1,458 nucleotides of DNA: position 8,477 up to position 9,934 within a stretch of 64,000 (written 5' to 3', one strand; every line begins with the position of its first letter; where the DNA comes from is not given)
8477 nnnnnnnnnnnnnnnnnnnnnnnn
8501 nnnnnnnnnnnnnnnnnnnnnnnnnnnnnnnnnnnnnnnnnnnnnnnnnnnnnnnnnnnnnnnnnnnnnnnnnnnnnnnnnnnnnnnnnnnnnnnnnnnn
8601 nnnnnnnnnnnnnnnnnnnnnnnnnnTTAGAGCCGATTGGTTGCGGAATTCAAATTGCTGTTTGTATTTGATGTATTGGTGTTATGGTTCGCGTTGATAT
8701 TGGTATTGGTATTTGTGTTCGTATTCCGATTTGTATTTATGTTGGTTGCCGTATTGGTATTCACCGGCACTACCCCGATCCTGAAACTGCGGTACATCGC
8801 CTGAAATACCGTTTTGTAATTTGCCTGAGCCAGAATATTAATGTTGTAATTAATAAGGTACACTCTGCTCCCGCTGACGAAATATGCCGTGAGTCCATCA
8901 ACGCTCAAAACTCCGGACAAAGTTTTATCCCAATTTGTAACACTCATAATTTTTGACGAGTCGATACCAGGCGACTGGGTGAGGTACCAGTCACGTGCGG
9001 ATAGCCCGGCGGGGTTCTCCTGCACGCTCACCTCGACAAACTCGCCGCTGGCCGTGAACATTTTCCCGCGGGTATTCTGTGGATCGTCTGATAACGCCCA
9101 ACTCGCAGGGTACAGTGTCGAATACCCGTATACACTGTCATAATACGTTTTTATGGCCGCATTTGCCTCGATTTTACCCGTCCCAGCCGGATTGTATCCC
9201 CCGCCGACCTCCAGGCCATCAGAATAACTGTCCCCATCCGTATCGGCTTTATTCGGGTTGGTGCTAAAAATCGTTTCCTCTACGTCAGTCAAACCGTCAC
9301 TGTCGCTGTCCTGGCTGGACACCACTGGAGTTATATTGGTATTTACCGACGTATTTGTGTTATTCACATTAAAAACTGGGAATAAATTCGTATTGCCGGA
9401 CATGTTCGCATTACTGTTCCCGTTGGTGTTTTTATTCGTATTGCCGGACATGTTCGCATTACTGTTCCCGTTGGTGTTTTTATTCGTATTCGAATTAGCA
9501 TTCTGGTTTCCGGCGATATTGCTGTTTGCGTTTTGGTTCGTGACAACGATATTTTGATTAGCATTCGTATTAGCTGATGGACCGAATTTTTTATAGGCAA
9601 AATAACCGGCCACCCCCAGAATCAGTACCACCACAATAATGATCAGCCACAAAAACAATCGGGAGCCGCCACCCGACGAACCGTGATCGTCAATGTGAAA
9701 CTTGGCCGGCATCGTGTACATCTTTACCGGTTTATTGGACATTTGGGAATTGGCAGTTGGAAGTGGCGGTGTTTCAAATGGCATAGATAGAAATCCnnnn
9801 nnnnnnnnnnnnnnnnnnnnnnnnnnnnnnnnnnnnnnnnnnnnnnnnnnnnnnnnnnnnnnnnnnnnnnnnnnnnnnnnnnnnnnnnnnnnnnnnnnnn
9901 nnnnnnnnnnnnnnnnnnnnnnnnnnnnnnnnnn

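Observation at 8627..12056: Co-oriented trio of surface proteins downstream of the giant gene: Ig-like secreted protein plus two TM-anchored proteins with thrombospondin-type-3 Ca-binding repeats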

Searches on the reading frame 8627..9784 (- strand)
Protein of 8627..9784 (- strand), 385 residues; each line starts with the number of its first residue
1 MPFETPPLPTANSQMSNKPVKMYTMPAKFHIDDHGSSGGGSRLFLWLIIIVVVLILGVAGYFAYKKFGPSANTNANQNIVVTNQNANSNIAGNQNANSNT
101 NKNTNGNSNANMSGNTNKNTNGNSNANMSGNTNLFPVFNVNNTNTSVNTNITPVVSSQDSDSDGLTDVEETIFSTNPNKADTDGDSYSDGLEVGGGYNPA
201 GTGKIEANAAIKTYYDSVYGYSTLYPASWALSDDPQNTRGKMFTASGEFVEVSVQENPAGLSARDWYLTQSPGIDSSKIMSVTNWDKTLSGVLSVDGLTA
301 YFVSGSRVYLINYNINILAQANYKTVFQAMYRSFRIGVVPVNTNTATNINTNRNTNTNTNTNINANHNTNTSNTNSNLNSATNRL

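Call 7: search_protein_families(library=pfam, proteins=[window:8627-9784:-], max_evalue=0.01)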
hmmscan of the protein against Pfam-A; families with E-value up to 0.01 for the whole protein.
window:8627-9784:- (385 aa): 1 family
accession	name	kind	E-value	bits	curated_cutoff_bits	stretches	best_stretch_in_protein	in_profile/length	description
PF22251.1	PFF1_TM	-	0.0038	17.2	32.3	1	46-172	100-225/300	Vacuolar membrane protease, transmembrane domain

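Call 12: find_homologous_proteins(query=window:8627-9784:-)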
Query window:8627-9784:- (385 aa): 503 proteins with E <= 0.001 among 8000 candidates; the best 120 are listed.
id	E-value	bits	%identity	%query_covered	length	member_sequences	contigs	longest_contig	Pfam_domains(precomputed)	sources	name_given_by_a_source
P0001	1.4e-227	773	96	100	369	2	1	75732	-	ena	-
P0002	2.4e-187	640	80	90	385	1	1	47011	-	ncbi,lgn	-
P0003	1.0e-184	632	79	96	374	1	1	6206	PF18884.6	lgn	-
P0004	1.2e-182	625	80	87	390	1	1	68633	-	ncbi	ncbi:MAG: hypothetical protein V1668_00455 [Patescibacteria group bacterium]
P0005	5.1e-161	554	71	84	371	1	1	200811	-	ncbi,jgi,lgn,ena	ncbi:MAG: hypothetical protein WC544_00350 [Patescibacteria group bacterium]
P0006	2.3e-135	469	78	57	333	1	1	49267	-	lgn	-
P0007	1.5e-109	384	52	95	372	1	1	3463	PF18884.6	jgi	jgi:hypothetical protein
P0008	1.9e-107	378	53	83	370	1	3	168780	PF18884.6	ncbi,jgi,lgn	-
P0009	2.4e-106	374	53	83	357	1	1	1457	PF18884.6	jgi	jgi:hypothetical protein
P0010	2.2e-105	371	48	86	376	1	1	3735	-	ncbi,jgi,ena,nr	ncbi:hypothetical protein DRN86_04350 [Candidatus Geothermarchaeota archaeon]|nr:MAG: hypothetical p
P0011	1.0e-103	365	51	88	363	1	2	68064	PF18884.6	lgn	-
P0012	1.4e-102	362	52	84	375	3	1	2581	PF18884.6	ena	-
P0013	2.4e-100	354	53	94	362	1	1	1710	-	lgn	-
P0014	4.4e-100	353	51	88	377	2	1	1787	-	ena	-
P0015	2.5e-96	341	49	86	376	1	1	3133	-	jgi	jgi:hypothetical protein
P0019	3.8e-91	324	48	87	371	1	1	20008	PF18884.6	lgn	-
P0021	4.3e-89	317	49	83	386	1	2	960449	PF18884.6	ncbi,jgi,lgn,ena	ncbi:MAG: hypothetical protein WCV50_02185 [Patescibacteria group bacterium]|jgi:hypothetical protei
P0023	1.1e-87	312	48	87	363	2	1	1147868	PF18884.6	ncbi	ncbi:MAG: hypothetical protein ACOYUK_04595 [Patescibacteria group bacterium]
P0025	9.3e-87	309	44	88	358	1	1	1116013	-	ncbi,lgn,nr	ncbi:MAG: hypothetical protein HZC01_03610 [Candidatus Kerfeldbacteria bacterium]|nr:hypothetical pr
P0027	3.7e-86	308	44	85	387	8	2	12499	PF18884.6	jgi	-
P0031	1.5e-81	292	43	88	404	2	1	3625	PF18884.6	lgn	-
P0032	1.5e-80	289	48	77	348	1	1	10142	PF18884.6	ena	-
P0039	8.8e-73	263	47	52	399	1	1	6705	PF18884.6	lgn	-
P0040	2.9e-72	262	41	97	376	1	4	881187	PF18884.6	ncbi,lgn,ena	-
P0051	9.2e-61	224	42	51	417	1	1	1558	PF18884.6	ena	-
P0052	4.1e-60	222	37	86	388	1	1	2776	PF18884.6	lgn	-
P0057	3.2e-59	219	39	47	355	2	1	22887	PF18884.6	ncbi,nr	ncbi:MAG: hypothetical protein Q8O51_02295 [bacterium]|nr:hypothetical protein [bacterium]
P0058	6.0e-59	218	40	47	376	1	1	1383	PF18884.6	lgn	-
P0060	7.4e-59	218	42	67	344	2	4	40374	PF18884.6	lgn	-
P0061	1.1e-58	217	36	84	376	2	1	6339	PF18884.6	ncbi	ncbi:MAG: hypothetical protein AAB445_04145, partial [Patescibacteria group bacterium]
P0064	3.9e-58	215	45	48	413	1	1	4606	PF18884.6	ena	-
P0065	4.9e-58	215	39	86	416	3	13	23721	PF18884.6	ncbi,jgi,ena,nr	ncbi:MAG TPA: hypothetical protein VI998_02480 [Patescibacteria group bacterium]|nr:hypothetical pro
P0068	2.7e-57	213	38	99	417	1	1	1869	PF18884.6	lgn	-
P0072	1.6e-56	210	43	50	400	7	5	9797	PF18884.6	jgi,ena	-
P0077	8.5e-56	208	42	51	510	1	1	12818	PF18884.6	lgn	-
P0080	3.0e-55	206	39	50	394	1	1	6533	PF18884.6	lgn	-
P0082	2.4e-54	203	38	86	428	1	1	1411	PF18884.6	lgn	-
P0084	2.9e-54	203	43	51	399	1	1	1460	PF18884.6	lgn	-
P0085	3.6e-54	202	44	48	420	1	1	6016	PF18884.6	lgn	-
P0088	2.0e-53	200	40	49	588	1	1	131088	-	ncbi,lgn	-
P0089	2.1e-53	200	32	84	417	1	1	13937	PF18884.6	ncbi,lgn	-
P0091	5.5e-53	198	37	58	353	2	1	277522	PF18884.6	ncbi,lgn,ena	-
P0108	9.5e-50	188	32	87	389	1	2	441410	-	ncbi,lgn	-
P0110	2.8e-49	186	40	48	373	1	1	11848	PF18884.6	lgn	-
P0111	4.0e-49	186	37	84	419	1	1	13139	PF18884.6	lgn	-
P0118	3.0e-48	183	42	53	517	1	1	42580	PF18884.6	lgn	-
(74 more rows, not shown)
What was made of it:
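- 8627..9784 (-): Large bitopic TM + stalk + TSP3 + PsbP-like protein (385 aa). More than 500 homologues (call 12).
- On Pfam PF18884 TSP3_bac (bacterial thrombospondin type 3 repeat): Many of its orthologues do carry the precomputed PF18884 hit (call 12).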

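Call 15: find_encoding_contigs(protein=P0025, flank=10000, max_places=2)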
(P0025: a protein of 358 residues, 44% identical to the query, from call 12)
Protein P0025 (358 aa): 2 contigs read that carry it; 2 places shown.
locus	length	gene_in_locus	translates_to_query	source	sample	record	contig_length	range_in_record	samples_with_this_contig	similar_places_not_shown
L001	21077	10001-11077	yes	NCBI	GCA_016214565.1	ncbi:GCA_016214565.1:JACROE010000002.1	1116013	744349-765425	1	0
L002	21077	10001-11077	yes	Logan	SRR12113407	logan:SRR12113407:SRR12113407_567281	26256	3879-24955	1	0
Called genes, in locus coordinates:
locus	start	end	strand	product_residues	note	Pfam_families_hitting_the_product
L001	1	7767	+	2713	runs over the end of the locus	PF18895:T4SS_pilin, PF13205:Big_5, PF01833:TIG (weak), PF19077:Big_13 (faint), PF13205:Big_5 (weak), PF17957:Big_7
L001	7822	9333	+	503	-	PF17957:Big_7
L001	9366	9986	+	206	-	PF18884:TSP3_bac (faint)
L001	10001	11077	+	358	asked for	-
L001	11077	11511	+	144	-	PF02130:YbeY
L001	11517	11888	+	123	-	PF01219:DAGK_prokar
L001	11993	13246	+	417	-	PF11104:PilM_2 (faint), PF02491:SHS2_FTSA, PF06723:MreB_Mbl, PF14450:FtsA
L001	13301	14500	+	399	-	PF00091:Tubulin, PF12327:FtsZ_C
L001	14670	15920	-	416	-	PF00012:HSP70, PF06723:MreB_Mbl, PF00012:HSP70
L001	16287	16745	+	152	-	PF00334:NDK (weak)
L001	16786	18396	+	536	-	PF01135:PCMT (faint), PF01728:FtsJ (faint), PF02475:TRM5-TYW2_MTfase (faint), PF05050:Methyltransf_21, PF05175:MTS, PF13847:Methyltransf_31 (weak), PF08241:Methyltransf_11, PF13649:Methyltransf_25, +1 more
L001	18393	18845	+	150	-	PF00293:NUDIX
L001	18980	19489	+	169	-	PF22811:Zn_ribbon_NrdR, PF03477:ATP-cone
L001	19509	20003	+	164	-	PF14478:DUF4430 (weak)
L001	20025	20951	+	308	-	PF01522:Polysacc_deac_1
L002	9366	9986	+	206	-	PF18884:TSP3_bac (faint)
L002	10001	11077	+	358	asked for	-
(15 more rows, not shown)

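Call 16: find_encoding_contigs(protein=P0021, flank=10000, max_places=2)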
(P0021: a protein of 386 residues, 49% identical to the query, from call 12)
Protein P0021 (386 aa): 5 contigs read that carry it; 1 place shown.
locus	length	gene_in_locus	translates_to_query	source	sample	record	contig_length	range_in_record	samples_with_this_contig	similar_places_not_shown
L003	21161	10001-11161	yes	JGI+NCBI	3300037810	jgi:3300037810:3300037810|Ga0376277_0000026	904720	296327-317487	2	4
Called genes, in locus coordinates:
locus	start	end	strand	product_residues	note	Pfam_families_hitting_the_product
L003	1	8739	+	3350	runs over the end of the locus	PF18895:T4SS_pilin, PF13205:Big_5, PF19077:Big_13 (faint), PF01833:TIG (faint), PF13205:Big_5, PF17957:Big_7 (weak)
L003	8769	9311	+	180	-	PF18884:TSP3_bac (weak)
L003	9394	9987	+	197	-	PF18884:TSP3_bac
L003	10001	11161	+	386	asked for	PF18884:TSP3_bac (weak)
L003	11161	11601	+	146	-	PF02130:YbeY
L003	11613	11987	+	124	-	PF01219:DAGK_prokar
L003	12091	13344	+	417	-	PF11104:PilM_2 (faint), PF02491:SHS2_FTSA, PF06723:MreB_Mbl, PF14450:FtsA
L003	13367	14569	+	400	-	PF00091:Tubulin, PF12327:FtsZ_C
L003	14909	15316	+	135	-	PF22811:Zn_ribbon_NrdR, PF03477:ATP-cone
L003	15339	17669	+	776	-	PF03477:ATP-cone, PF00317:Ribonuc_red_lgN, PF02867:Ribonuc_red_lgC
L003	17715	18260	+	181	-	PF02572:CobA_CobO_BtuR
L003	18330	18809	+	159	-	PF14478:DUF4430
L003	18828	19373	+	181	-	PF20221:DUF6580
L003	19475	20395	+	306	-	PF01522:Polysacc_deac_1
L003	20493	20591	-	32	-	-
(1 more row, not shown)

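Call 17: find_encoding_contigs(protein=P0108, flank=10000, max_places=1)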
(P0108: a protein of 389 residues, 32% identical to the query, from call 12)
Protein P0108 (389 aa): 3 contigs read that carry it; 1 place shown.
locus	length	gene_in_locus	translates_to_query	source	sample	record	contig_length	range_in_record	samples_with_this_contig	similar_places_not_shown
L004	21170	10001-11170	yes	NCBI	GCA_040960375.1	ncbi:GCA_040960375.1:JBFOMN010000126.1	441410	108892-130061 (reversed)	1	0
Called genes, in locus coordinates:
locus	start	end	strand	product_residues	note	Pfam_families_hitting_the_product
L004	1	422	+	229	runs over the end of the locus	PF10502:Peptidase_S26, PF00717:Peptidase_S24 (weak)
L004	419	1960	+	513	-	PF13393:tRNA-synt_His, PF00587:tRNA-synt_2b, PF03129:HGTP_anticodon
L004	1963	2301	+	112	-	PF11969:DcpS_C, PF01230:HIT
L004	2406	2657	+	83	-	PF01165:Ribosomal_S21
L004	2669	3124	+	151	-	PF09424:YqeY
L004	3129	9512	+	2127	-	PF18895:T4SS_pilin, PF13205:Big_5 (faint)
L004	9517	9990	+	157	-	PF18884:TSP3_bac (faint)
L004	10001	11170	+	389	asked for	-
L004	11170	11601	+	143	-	PF02130:YbeY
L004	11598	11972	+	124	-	PF01219:DAGK_prokar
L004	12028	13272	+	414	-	PF11104:PilM_2 (faint), PF02491:SHS2_FTSA, PF06723:MreB_Mbl, PF14450:FtsA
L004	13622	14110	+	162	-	-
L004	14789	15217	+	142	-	-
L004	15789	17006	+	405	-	PF00091:Tubulin, PF12327:FtsZ_C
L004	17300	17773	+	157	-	PF22811:Zn_ribbon_NrdR, PF03477:ATP-cone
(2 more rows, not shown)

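Call 18: find_encoding_contigs(protein=P0040, flank=10000, max_places=1)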
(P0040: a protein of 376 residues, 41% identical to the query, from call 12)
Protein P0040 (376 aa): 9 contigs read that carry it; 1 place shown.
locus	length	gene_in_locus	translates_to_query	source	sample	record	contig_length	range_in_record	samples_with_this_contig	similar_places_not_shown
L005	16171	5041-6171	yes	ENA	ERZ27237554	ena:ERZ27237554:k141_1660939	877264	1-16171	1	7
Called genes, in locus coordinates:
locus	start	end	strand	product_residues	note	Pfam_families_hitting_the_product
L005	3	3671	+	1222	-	?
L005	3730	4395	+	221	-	PF18884:TSP3_bac (weak)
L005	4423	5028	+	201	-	PF18884:TSP3_bac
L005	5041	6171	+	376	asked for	PF18884:TSP3_bac (weak)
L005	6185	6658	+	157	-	PF02130:YbeY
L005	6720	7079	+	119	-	PF01219:DAGK_prokar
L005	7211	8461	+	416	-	PF11104:PilM_2 (faint), PF02491:SHS2_FTSA, PF06723:MreB_Mbl, PF14450:FtsA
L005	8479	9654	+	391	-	PF00091:Tubulin, PF12327:FtsZ_C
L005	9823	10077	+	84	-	-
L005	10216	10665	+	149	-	PF22811:Zn_ribbon_NrdR, PF03477:ATP-cone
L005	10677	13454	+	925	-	PF08471:Ribonuc_red_2_N, PF02867:Ribonuc_red_lgC, PF12637:TSCPD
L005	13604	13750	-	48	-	-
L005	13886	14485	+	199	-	PF12917:YfbR-like, PF13023:HD_3, PF01966:HD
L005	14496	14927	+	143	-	PF01243:PNPOx_N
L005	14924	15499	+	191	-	PF02572:CobA_CobO_BtuR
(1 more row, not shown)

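Call 19: find_encoding_contigs(protein=P0088, flank=10000, max_places=1)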
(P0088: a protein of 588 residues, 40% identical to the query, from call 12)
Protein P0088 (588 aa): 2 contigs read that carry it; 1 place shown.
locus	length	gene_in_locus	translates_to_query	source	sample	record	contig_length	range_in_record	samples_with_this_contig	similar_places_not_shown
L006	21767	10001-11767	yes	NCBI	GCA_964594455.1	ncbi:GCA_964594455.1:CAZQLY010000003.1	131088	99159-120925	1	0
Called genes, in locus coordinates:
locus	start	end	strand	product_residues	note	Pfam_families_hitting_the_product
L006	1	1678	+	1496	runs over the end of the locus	-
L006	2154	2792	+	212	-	PF10502:Peptidase_S26, PF00717:Peptidase_S24 (weak)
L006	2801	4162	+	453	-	PF01409:tRNA-synt_2d (weak), PF13393:tRNA-synt_His, PF00587:tRNA-synt_2b, PF03129:HGTP_anticodon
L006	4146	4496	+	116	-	PF11969:DcpS_C, PF01230:HIT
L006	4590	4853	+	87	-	PF01165:Ribosomal_S21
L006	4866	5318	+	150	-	PF09424:YqeY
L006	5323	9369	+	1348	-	PF18895:T4SS_pilin, PF13205:Big_5, PF01833:TIG (weak)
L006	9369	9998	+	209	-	PF18884:TSP3_bac (weak)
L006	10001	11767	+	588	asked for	-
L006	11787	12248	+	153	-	PF02130:YbeY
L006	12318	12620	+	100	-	PF01219:DAGK_prokar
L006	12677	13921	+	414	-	PF11104:PilM_2 (faint), PF02491:SHS2_FTSA, PF06723:MreB_Mbl, PF14450:FtsA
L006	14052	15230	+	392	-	PF00091:Tubulin, PF12327:FtsZ_C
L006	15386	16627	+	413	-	PF00089:Trypsin, PF13365:Trypsin_2, PF13180:PDZ_2, PF00595:PDZ (weak), PF17820:PDZ_6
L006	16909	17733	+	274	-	PF03462:PCRF, PF00472:RF-1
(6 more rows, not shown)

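Call 22: search_solved_structures(query=A1, max_evalue=1)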
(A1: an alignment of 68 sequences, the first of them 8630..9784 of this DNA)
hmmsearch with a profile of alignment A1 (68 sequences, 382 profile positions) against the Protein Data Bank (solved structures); distinct sequences matched with E-value up to 1: 6.
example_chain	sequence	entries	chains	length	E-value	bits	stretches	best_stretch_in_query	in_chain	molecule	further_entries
6ncl_a0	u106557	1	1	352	7.3e-05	24.9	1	41-109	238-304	P14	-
2xb3_A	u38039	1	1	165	0.002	20.2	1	206-258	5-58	PSBP PROTEIN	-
2lnj_A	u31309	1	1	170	0.053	15.5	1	209-264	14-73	Putative uncharacterized protein sll1418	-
5nc6_B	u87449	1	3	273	0.44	12.5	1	50-99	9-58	Peptidoglycan N-acetylglucosamine deacetylase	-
9cca_A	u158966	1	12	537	0.72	11.8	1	74-148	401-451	Circumsporozoite protein,Pyridoxal 5'-phosphate synthase subunit Pdx1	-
8fns_A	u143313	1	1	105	0.91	11.5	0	156-193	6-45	EF-hand domain-containing protein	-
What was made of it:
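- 8771..9169 (-): PsbP/Mog1-fold C-terminal domain (res 206-338). Profile against PDB sequences: 2xb3 E=0.002 (call 22).
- Closest known: PsbP / CyanoP / Mog1-fold domains. Same: Weak sequence-profile match to CyanoP 2xb3, E=0.002 (call 22).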

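Call 29: find_related_loci(query=A1, collection=genome_contigs, flank=10000)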
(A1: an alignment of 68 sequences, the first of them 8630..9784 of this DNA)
Query A1 (385 aa) in genome_contigs; peptide patterns used: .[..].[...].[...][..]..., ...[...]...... (x = any residue, [..] = any of these).
600 stretches matched a pattern (row limit reached: there are more); 366 encode a relative of the query (tblastn E <= 1e-3); the best 80 are kept; 80 distinct loci.
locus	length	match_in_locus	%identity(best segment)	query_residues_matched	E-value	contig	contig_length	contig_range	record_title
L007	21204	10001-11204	46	2-352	2e-82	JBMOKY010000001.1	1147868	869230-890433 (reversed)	MAG: Patescibacteria group bacterium isolate Betzabe_MAG010 MAG010_1, whole genome shotgun sequence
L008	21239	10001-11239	46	10-358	4e-70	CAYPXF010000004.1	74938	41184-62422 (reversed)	MAG TPA_asm: uncultured Gammaproteobacteria bacterium isolate binchicken_co17_235 genome assembly, contig: NODE_1081_len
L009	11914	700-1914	41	156-342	8e-42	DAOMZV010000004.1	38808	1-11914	MAG TPA_asm: Candidatus Magasanikbacteria bacterium isolate AMR_MDS_3990 NODE_777_length_38808_cov_6.889376, whole genom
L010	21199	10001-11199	42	9-340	3e-76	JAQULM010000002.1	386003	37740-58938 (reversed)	MAG: Patescibacteria group bacterium isolate STD1_130 NODE_35_length_386003_cov_7.042643_Sandtown_D1, whole genome shotg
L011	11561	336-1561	39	156-336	2e-40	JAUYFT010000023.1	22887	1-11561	MAG: bacterium isolate C21_metabat.bin.3 C21_k141_205571, whole genome shotgun sequence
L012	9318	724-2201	37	150-341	7e-34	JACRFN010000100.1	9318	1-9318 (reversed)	MAG: Candidatus Kerfeldbacteria bacterium isolate NC_groundwater_1726_Pr3_B-0.1um_50_13 SR-2_scaffold_141_3214006, whole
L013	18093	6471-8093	36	31-335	2e-32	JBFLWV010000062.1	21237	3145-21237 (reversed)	MAG: Patescibacteria group bacterium isolate MAG041 MAG041_62, whole genome shotgun sequence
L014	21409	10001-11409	37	58-336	5e-30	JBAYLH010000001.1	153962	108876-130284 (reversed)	MAG: Candidatus Buchananbacteria bacterium isolate SO_2016_GW1_99 scaffold00224_OW334_2016, whole genome shotgun sequenc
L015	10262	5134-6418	36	137-336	1e-29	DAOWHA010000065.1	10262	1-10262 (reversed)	MAG TPA_asm: bacterium isolate CSMAG_2005 CSMAG_2005_k141_5699202_length_10262_cov_9.0000, whole genome shotgun sequence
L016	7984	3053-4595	41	121-336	9e-30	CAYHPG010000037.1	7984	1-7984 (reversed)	MAG TPA_asm: uncultured Gammaproteobacteria bacterium isolate ERP119705_co14_260 genome assembly, contig: NODE_14341_len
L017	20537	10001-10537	34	159-336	9e-29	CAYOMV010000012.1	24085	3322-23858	MAG TPA_asm: uncultured Gammaproteobacteria bacterium isolate SRP141376_co5_39 genome assembly, contig: NODE_4979_length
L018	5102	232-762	38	154-330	3e-28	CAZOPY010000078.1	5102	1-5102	MAG TPA_asm: uncultured Gammaproteobacteria bacterium isolate SRP193066_co2_426 genome assembly, contig: NODE_8568_lengt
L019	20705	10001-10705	38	96-347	3e-27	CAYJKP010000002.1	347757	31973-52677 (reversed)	MAG TPA_asm: uncultured Gammaproteobacteria bacterium isolate ERP124720_co1_115 genome assembly, contig: NODE_31_length_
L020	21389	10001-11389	34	152-336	7e-27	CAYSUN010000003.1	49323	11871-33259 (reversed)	MAG TPA_asm: uncultured Gammaproteobacteria bacterium isolate SRP178699_co2_536 genome assembly, contig: NODE_206_length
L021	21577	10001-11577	30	22-349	1e-26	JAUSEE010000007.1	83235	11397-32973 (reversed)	MAG: Candidatus Buchananbacteria bacterium isolate E14_maxbin.167 E14_k141_724261, whole genome shotgun sequence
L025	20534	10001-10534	35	159-336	8e-26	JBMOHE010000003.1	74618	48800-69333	MAG: Patescibacteria group bacterium isolate Deming_bin.335 contig499, whole genome shotgun sequence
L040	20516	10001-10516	33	159-330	2e-18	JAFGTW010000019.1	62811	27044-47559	MAG: Patescibacteria group bacterium isolate ZodW_maxbin.059 k87_5811180, whole genome shotgun sequence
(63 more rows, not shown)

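Call 30: predict_structure(alignment_id=A1)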
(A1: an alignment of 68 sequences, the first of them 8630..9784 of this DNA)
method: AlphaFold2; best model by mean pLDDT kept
length: 385 residues; sequences in the alignment: 68
mean_pLDDT: 73.8   pTM: 0.58
mean pLDDT of the five models: 73.8, 72.9, 72.4, 70.9, 70.1
residues with pLDDT >= 90: 186; 70-90: 28; 50-70: 62; < 50: 109
segments of 3 or more residues with pLDDT < 50: 1-3, 30-39, 74-79, 81-91, 95-112, 116-148, 370-385
pLDDT, mean of each block of 10 residues (from residue 1): 53 54 58 47 79 91 77 48 43 45 43 44 40 42 46 91 97 97 96 97 95 96 98 95 96 97 95 91 96 96 97 94 98 89 53 53 51 41 43
secondary structure, 60 per line:
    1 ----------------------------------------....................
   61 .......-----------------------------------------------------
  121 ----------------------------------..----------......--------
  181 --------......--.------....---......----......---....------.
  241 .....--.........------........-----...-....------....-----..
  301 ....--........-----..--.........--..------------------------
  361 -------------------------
elements in order: H41-67 H167-172 H189-194 E211-216 E221-226 E230-233 E240-245 E248-256 H263-270 E280-283 E290-293 E299-304 E307-314 H324-332
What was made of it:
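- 9584..9664 (-): TM helix of the 385-aa protein (res 41-67). AF2 helix 41-67 (call 30).
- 9320..9583 (-): N/T-rich disordered stalk (res 68-155). pLDDT below 50 (call 30).
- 9170..9319 (-): Two TSP3 repeats plus the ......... cap of the 385-aa protein (res 156-205). pLDDT above 90 (call 30).
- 8630..8770 (-): N/T-rich low-complexity C-terminal tail (res 339-385). pLDDT 41-53 (call 30).
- On PsbP / Mog1 fold superfamily: AF2 pLDDT above 90 for res 150-340 (call 30).
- Checked: In the AF2 model the TM helix is residues 41-67 (call 30).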
